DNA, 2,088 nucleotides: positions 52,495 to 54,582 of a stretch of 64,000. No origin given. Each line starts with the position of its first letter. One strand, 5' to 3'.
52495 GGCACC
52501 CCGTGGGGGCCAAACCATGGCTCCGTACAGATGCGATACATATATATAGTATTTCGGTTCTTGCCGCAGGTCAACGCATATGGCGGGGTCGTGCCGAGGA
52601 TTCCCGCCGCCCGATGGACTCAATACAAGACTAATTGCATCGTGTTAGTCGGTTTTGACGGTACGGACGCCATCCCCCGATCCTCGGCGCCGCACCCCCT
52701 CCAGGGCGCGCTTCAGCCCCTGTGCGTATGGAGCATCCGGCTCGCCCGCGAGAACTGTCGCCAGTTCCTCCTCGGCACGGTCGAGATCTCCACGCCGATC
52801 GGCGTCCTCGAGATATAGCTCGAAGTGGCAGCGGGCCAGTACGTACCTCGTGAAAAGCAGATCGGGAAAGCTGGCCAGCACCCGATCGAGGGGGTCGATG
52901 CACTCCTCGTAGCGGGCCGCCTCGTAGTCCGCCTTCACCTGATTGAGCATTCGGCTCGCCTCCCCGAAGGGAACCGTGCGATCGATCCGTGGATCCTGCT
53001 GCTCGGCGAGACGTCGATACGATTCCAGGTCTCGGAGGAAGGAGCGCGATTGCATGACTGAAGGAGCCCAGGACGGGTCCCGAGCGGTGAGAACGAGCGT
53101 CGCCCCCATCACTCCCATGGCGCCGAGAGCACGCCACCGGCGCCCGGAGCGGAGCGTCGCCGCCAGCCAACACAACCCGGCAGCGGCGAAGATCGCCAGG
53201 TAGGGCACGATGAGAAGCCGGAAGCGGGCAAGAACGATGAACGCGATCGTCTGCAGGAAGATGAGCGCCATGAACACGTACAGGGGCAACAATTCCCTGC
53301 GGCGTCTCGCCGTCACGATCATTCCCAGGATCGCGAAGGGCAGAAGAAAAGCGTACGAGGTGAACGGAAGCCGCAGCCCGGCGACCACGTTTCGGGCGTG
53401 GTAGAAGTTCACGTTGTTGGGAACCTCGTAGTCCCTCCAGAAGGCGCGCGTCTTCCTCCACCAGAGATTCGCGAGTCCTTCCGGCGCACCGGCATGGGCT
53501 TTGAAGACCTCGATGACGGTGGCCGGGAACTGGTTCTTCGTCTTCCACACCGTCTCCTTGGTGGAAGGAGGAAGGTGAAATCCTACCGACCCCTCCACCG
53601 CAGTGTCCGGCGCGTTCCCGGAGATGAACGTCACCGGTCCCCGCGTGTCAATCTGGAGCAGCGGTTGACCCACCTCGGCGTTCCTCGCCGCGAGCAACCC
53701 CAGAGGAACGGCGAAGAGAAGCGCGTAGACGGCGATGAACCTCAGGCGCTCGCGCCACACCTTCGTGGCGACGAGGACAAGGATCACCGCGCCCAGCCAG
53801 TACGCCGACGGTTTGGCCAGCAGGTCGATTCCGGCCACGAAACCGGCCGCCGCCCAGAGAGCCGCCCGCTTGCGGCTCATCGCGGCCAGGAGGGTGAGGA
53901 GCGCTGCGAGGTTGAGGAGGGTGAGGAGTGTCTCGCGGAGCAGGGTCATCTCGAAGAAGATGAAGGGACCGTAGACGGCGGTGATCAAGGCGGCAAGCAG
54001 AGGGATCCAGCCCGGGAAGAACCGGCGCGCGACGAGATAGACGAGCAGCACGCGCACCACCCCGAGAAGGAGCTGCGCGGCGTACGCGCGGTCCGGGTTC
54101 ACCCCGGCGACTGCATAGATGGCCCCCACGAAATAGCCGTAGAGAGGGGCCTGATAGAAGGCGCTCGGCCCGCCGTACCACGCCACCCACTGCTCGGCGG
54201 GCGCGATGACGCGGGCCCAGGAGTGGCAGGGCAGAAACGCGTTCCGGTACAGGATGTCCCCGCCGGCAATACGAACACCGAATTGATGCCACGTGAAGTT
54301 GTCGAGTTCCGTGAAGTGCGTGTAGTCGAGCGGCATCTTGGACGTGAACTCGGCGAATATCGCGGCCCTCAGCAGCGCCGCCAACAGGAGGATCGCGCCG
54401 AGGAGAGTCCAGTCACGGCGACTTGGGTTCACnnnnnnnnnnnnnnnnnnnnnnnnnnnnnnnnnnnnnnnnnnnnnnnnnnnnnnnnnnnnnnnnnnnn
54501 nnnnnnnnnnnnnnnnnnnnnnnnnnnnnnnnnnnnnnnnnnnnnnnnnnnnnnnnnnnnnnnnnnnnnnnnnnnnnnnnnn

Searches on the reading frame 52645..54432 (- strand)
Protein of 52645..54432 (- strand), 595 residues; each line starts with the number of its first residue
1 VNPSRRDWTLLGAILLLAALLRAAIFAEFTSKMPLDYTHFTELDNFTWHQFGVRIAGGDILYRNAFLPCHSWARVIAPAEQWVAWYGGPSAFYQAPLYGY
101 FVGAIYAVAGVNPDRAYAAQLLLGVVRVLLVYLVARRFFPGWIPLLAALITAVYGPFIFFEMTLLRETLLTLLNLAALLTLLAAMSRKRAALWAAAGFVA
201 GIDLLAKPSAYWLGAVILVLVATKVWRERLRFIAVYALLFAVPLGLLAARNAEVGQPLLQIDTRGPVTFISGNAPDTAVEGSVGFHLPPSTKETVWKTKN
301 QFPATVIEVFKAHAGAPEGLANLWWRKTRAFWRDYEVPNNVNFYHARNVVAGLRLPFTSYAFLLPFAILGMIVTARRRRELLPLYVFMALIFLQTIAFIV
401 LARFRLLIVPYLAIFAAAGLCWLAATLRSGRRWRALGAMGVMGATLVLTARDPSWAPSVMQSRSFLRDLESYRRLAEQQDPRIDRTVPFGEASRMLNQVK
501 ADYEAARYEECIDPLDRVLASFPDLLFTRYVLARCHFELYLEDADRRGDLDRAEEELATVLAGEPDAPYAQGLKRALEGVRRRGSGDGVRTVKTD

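Call 40: search_protein_families(library=pfam, proteins=[window:52645-54432:-], max_evalue=0.01)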
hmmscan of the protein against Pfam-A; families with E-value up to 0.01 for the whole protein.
window:52645-54432:- (595 aa): 2 families
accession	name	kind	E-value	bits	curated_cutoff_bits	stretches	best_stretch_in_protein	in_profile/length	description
PF13231.12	PMT_2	-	6e-12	46.5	26.1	1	94-240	2-148/160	Dolichyl-phosphate-mannose-protein mannosyltransferase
PF14559.12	TPR_19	-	0.0029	18.4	25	0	518-577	17-68/68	Tetratricopeptide repeat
